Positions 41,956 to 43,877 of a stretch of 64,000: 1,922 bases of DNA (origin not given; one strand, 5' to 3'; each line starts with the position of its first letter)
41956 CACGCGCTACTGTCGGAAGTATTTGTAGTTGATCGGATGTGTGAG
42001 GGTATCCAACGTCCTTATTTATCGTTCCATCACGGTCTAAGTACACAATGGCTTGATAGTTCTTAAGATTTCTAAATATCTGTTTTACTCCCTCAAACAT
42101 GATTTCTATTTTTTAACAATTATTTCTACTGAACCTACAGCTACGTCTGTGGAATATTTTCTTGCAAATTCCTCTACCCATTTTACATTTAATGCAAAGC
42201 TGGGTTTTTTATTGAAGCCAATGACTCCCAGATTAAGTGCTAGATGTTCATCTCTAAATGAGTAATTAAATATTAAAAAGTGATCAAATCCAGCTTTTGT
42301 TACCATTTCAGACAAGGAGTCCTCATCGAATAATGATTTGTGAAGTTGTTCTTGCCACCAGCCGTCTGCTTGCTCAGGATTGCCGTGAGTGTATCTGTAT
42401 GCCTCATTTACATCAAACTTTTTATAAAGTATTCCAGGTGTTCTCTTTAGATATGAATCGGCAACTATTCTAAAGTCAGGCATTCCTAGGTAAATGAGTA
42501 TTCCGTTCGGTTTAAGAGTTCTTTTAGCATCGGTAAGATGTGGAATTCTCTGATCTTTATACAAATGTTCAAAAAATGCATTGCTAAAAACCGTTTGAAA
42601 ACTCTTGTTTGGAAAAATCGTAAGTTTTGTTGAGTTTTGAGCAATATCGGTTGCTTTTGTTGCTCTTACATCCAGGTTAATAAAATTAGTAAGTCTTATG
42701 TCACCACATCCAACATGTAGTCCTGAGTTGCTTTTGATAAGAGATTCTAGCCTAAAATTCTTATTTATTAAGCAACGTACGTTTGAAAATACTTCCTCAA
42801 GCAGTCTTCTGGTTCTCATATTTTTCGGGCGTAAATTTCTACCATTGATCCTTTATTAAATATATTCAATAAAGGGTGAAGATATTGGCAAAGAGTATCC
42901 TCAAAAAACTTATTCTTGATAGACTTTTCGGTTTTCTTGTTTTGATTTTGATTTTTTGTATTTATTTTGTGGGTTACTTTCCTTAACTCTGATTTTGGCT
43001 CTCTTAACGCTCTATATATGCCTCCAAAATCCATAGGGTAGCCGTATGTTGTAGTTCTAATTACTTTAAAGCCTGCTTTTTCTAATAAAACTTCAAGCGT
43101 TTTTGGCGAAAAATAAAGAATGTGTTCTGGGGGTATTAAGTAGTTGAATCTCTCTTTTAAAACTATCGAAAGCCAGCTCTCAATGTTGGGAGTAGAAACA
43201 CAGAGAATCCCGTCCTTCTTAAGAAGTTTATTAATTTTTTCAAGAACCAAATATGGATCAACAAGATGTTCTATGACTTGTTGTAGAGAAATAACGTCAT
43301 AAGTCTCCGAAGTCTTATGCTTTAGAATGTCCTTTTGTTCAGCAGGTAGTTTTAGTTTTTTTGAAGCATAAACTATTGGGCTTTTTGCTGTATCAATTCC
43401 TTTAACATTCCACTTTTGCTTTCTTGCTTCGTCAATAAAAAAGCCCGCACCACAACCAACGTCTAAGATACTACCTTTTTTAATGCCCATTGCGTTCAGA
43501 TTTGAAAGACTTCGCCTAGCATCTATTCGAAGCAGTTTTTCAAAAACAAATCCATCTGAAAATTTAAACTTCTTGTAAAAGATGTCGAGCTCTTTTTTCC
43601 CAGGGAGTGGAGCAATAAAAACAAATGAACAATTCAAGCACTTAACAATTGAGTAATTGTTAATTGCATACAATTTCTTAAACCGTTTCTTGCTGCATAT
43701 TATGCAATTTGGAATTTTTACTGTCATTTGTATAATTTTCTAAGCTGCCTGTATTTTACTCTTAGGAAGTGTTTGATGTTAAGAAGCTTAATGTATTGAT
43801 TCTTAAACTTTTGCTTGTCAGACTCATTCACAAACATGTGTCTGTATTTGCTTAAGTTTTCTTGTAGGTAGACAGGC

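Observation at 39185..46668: GDP-D-glycero-D-manno-heptose pathway with tailoring dehydratases, methyltransferases and a GT17-like transferase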

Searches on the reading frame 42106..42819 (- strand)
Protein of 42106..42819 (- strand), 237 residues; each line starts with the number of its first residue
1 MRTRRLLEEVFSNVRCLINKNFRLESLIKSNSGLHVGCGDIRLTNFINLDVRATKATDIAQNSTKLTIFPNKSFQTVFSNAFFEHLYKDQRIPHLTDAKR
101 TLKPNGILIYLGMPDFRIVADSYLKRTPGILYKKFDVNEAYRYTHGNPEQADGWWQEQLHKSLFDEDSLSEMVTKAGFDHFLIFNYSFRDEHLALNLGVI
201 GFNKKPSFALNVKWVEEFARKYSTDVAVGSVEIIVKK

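Call 4: search_protein_families(library=pfam, proteins=[window:42106-42819:-], max_evalue=0.01)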
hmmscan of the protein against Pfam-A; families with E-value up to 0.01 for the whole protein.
window:42106-42819:- (237 aa): 4 families
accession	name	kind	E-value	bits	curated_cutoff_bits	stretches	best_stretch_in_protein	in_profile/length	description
PF08241.18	Methyltransf_11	-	9.9e-06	26.5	21.2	1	59-109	47-94/95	Methyltransferase domain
PF13489.12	Methyltransf_23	-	0.0011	19.2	27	1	25-179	18-160/164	Methyltransferase domain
PF13649.12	Methyltransf_25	-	0.0012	19.9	27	1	61-106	53-97/97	Methyltransferase domain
PF08242.18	Methyltransf_12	-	0.0098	17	30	0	65-108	64-98/98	Methyltransferase domain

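Call 5: search_protein_families(library=ncbifam, proteins=[window:42106-42819:-], max_evalue=0.01)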
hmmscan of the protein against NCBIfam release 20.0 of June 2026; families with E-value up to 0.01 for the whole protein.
window:42106-42819:- (237 aa): 1 family
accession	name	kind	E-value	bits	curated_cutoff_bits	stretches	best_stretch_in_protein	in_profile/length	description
NF043040.1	corrin_prot_MT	hypoth_equivalog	0.00057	19.4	180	1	61-109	97-146/216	corrinoid protein-associated methyltransferase CpaM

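Call 44: search_solved_structures(query=window:42106-42819:-, max_evalue=1)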
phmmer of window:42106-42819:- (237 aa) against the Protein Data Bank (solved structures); distinct sequences matched with E-value up to 1: 3.
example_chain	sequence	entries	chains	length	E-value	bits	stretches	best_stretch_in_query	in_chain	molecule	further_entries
2p8j_A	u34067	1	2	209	0.42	13.4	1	40-173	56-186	S-adenosylmethionine-dependent methyltransferase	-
3uws_B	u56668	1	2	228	0.54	13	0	143-189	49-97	hypothetical protein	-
4yec_B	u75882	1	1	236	0.59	12.9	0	143-189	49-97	Clostripain family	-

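Call 76: search_protein_representatives(protein=window:42106-42819:-)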
Query: 237 residues. Proteins with E-value up to 0.001 (for the whole library): 1265; up to 1e-10: 189; up to 1e-30: 63. The best 150 are listed.
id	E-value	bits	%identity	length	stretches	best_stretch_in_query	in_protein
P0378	4.7e-68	245.6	47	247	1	20-235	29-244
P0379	5.1e-63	229.1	49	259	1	15-234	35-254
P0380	3.8e-55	203.4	48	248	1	18-200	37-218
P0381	3.5e-53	196.9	45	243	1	8-234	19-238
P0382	1.5e-52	194.9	43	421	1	33-235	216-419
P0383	2.8e-52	194.0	45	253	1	9-201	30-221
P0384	1.5e-51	191.6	48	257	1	22-204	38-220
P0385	2.8e-51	190.7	45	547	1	15-206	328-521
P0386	5.4e-51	189.8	44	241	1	14-204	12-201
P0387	1.4e-50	188.4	40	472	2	24-235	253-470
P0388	2.6e-50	187.5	47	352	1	33-208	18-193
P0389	2.8e-50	187.5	47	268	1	31-209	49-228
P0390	7.1e-50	186.1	46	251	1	30-231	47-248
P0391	2.1e-49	184.6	48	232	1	33-202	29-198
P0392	1.7e-48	181.6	45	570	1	32-207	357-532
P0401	2.3e-45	171.4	42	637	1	33-215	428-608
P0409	2.2e-43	164.9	44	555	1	33-217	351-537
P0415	5.6e-42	160.3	45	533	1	33-203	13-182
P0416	6.5e-42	160.1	44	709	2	30-197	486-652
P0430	4.2e-35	137.8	41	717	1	30-202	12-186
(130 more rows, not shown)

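Call 77: search_protein_families(library=pfam, proteins=[P0378, P0382, P0385, P0387, P0392, P0401, P0409, P0415, P0416, P0430], max_evalue=0.0001)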
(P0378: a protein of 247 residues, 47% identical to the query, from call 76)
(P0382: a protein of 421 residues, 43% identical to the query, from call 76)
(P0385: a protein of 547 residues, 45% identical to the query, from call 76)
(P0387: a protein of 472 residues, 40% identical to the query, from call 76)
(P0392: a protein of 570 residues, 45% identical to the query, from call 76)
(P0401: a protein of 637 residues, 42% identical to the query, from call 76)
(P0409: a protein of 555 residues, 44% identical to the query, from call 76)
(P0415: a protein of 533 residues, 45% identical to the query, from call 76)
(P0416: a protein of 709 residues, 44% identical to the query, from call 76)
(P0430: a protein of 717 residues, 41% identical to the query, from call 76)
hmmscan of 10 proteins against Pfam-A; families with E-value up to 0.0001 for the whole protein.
P0378 (247 aa): 2 families
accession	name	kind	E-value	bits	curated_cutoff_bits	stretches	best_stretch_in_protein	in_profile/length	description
PF08241.18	Methyltransf_11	-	5e-07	30.7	21.2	1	68-119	47-95/95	Methyltransferase domain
PF13649.12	Methyltransf_25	-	2.3e-05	25.5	27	1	69-115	52-97/97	Methyltransferase domain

P0382 (421 aa): 1 family
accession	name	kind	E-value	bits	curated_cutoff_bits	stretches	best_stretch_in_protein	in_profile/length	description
PF08241.18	Methyltransf_11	-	8.2e-05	23.6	21.2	0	244-293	49-95/95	Methyltransferase domain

P0385 (547 aa): 2 families
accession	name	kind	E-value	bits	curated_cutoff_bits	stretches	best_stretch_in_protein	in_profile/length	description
PF08241.18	Methyltransf_11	-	3.8e-06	27.9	21.2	1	371-425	40-95/95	Methyltransferase domain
PF00535.33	Glycos_transf_2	-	9e-05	22.9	23.3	0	68-152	49-131/168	Glycosyl transferase family 2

P0387 (472 aa): 6 families
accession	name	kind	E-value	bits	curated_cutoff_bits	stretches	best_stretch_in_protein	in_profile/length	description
PF08241.18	Methyltransf_11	-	7.8e-26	91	21.2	1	55-145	1-94/95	Methyltransferase domain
PF13649.12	Methyltransf_25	-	7.5e-19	68.7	27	1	54-142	1-97/97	Methyltransferase domain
PF13489.12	Methyltransf_23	-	8.1e-16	58.6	27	1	40-154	12-124/164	Methyltransferase domain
PF08242.18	Methyltransf_12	-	2.3e-15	57.6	30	1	55-143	1-97/98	Methyltransferase domain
PF13847.12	Methyltransf_31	-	2e-13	50.7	27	1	49-147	2-110/145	Methyltransferase domain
PF07021.18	MetW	-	5.3e-09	36.4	21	1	47-140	10-104/193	Methionine biosynthesis protein MetW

P0392 (570 aa): 1 family
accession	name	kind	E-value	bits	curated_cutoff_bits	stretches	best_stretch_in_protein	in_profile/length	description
PF08241.18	Methyltransf_11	-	1.2e-05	26.3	21.2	1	381-435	40-95/95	Methyltransferase domain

P0401 (637 aa): 3 families
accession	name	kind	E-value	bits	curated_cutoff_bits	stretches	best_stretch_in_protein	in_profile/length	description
PF00535.33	Glycos_transf_2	-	4.7e-11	43.3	23.3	1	213-287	38-110/168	Glycosyl transferase family 2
PF08241.18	Methyltransf_11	-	7.4e-08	33.4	21.2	1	447-505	36-95/95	Methyltransferase domain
PF13641.12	Glyco_tranf_2_3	-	4e-05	24.2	27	0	66-129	152-215/230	Glycosyltransferase like family 2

P0409 (555 aa): 1 family
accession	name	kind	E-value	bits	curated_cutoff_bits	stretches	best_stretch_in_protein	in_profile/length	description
PF00535.33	Glycos_transf_2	-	6.6e-05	23.3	23.3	0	74-145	48-119/168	Glycosyl transferase family 2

P0415 (533 aa): 4 families
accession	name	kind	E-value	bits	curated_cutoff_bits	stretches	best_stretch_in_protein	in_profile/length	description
PF08241.18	Methyltransf_11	-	3.7e-09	37.5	21.2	1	39-90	47-95/95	Methyltransferase domain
PF00535.33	Glycos_transf_2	-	6.7e-09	36.3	23.3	1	253-344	8-108/168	Glycosyl transferase family 2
PF13649.12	Methyltransf_25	-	2e-06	28.9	27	0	40-86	52-97/97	Methyltransferase domain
PF13489.12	Methyltransf_23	-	4.9e-05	23.5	27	0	44-160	72-162/164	Methyltransferase domain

P0416 (709 aa): 8 families
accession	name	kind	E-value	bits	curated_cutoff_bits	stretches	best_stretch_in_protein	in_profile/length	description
PF08241.18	Methyltransf_11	-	4.8e-23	82.1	21.2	1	311-402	1-95/95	Methyltransferase domain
PF13649.12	Methyltransf_25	-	9.1e-16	58.8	27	1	310-398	1-97/97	Methyltransferase domain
PF13489.12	Methyltransf_23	-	1.1e-15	58.2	27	1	298-407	13-121/164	Methyltransferase domain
PF08242.18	Methyltransf_12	-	2e-12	48.1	30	1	311-400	1-98/98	Methyltransferase domain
PF13847.12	Methyltransf_31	-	3.2e-11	43.5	27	1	306-405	3-112/145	Methyltransferase domain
PF07021.18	MetW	-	5.2e-08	33.2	21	1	307-394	14-102/193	Methionine biosynthesis protein MetW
PF02709.20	Glyco_transf_7C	-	3.6e-06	27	23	1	164-192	25-53/78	N-terminal domain of galactosyltransferase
PF05148.21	Methyltransf_8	-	1.6e-05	25.4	27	1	281-402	47-156/219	Hypothetical methyltransferase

P0430 (717 aa): 2 families
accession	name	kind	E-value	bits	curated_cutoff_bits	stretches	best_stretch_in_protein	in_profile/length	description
PF24785.1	RXYLT1_C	-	5.1e-07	29.7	27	1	617-709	64-169/187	RXYLT1 C-terminal domain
PF03016.20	Exostosin_GT47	-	1.9e-05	24.6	33.4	1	598-672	198-265/293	Exostosin GT47 domain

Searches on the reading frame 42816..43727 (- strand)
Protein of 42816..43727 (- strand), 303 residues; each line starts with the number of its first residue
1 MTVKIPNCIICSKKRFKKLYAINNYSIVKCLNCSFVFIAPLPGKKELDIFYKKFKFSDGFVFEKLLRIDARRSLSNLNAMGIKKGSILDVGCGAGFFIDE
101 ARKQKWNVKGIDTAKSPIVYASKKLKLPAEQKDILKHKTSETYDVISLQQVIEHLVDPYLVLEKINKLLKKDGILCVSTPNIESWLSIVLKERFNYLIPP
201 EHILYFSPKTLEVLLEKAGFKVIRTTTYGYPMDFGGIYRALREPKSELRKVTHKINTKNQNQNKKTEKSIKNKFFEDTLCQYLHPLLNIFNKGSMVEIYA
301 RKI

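Call 4: search_protein_families(library=pfam, proteins=[window:42816-43727:-], max_evalue=0.01)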
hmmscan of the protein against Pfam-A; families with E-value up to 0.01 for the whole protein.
window:42816-43727:- (303 aa): 7 families
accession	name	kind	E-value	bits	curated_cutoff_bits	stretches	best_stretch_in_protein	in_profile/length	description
PF13489.12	Methyltransf_23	-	2.6e-25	89.5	27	1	79-223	18-162/164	Methyltransferase domain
PF13847.12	Methyltransf_31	-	4.3e-16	59.3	27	1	84-201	4-130/145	Methyltransferase domain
PF08241.18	Methyltransf_11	-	5.1e-13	49.9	21.2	1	88-176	1-94/95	Methyltransferase domain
PF08242.18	Methyltransf_12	-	6.5e-12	46.5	30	1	88-175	1-98/98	Methyltransferase domain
PF13649.12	Methyltransf_25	-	1.1e-09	39.3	27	1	87-173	1-97/97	Methyltransferase domain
PF07021.18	MetW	-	1e-06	29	21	1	82-185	11-115/193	Methionine biosynthesis protein MetW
PF08003.17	Methyltransf_9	-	1.7e-05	24.4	23.8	1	82-225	114-265/315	Protein of unknown function (DUF1698)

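Call 5: search_protein_families(library=ncbifam, proteins=[window:42816-43727:-], max_evalue=0.01)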
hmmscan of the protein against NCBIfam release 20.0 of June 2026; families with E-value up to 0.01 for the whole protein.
window:42816-43727:- (303 aa): 20 families
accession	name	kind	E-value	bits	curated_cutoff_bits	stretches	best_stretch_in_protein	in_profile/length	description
TIGR01983.1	UbiG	equivalog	1.7e-19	70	102.95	1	76-229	42-209/228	bifunctional 2-polyprenyl-6-hydroxyphenol methylase/3-demethylubiquinol 3-O-methyltransferase UbiG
TIGR02072.1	BioC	equivalog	1.9e-10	41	184.95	1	76-246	26-197/244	malonyl-ACP O-methyltransferase BioC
TIGR04345.1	ovoA_Cterm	equivalog_domain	2.4e-08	33.8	170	1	138-180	130-172/242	putative 4-mercaptohistidine N1-methyltransferase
NF045667.1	MTase_DVU1556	equivalog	5.4e-08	32.5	155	1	84-178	23-120/213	DVU_1556 family methyltransferase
TIGR00452.1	TIGR00452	equivalog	1.6e-07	30.5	275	1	82-225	116-267/316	tRNA 5-methoxyuridine(34)/uridine 5-oxyacetic acid(34) synthase CmoB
NF043040.1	corrin_prot_MT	hypoth_equivalog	3.4e-07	29.9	180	1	83-177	41-147/216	corrinoid protein-associated methyltransferase CpaM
NF011650.0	PRK15068.1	equivalog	2.1e-06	26.8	209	1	82-225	121-273/324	tRNA 5-methoxyuridine(34)/uridine 5-oxyacetic acid(34) synthase CmoB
NF002463.0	PRK01683.1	equivalog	2.5e-06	27.3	297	1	84-181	32-132/258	trans-aconitate 2-methyltransferase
TIGR02081.1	metW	equivalog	1.1e-05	25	189.5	1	84-185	14-115/194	methionine biosynthesis protein MetW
TIGR02021.1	BchM-ChlM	equivalog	2.2e-05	24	158.9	1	74-224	45-202/218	magnesium protoporphyrin IX methyltransferase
NF001244.0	PRK00216.1-5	equivalog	2.8e-05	23.5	216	1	83-177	48-153/236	bifunctional demethylmenaquinone methyltransferase/2-methoxy-6-polyprenyl-1,4-benzoquinol methylase UbiE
NF008300.0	PRK11088.1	equivalog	8.2e-05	22.2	303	1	82-126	84-133/272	23S rRNA (guanine(745)-N(1))-methyltransferase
TIGR04290.1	meth_Rta_06860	hypoth_equivalog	0.00011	21.8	300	1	84-173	50-146/226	TIGR04290 family methyltransferase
NF001786.0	PRK00517.2-4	equivalog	0.00013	21.2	327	1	73-178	133-239/277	50S ribosomal protein L11 methyltransferase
TIGR01934.1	MenG_MenH_UbiE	subfamily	0.00016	21.1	158.35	1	83-180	39-144/223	ubiquinone/menaquinone biosynthesis methyltransferase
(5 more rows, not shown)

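Call 43: search_solved_structures(query=window:42816-43727:-, max_evalue=0.001)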
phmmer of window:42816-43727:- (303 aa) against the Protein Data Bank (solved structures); distinct sequences matched with E-value up to 0.001: 16.
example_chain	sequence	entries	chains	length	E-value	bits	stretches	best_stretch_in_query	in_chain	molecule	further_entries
3cc8_A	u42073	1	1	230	2.5e-10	43.3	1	85-225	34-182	Putative methyltransferase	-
4kdc_A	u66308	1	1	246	7.5e-09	38.5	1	78-195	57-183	3-demethylubiquinone-9 3-methyltransferase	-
3dli_A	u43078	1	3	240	2.7e-08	36.6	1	86-225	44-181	methyltransferase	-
4kdr_A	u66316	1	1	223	3.5e-07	33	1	78-181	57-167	3-demethylubiquinone-9 3-methyltransferase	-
5dpm_A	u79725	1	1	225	3.6e-07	33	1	78-181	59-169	Ubiquinone biosynthesis O-methyltransferase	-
6p3m_A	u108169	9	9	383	5.8e-07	32.3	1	80-177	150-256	tetrahydroprotoberberine N-methyltransferase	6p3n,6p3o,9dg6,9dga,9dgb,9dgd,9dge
9dg8_A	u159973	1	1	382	1.5e-06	30.9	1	80-177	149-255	Tetrahydroprotoberberine N-methyltransferase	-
9dg7_A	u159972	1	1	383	1.5e-06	30.9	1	80-177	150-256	Tetrahydroprotoberberine N-methyltransferase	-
5kn4_A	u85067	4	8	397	2.2e-06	30.3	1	51-178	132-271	Pavine N-methyltransferase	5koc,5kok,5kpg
6gkv_A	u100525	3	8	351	2.5e-06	30.2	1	85-177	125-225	Coclaurine N-methyltransferase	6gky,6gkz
9dg9_A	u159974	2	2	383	4e-06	29.5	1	80-177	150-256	Tetrahydroprotoberberine N-methyltransferase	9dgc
3dh0_A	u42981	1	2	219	9.6e-06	28.3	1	77-251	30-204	SAM dependent methyltransferase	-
5kpc_A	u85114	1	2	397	5.6e-05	25.8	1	51-178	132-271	Pavine N-methyltransferase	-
5dm1_A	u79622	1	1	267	0.00044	22.8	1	85-202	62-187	Methyltransferase domain family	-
5dm2_A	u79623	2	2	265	0.00045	22.8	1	85-202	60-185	Methyltransferase domain family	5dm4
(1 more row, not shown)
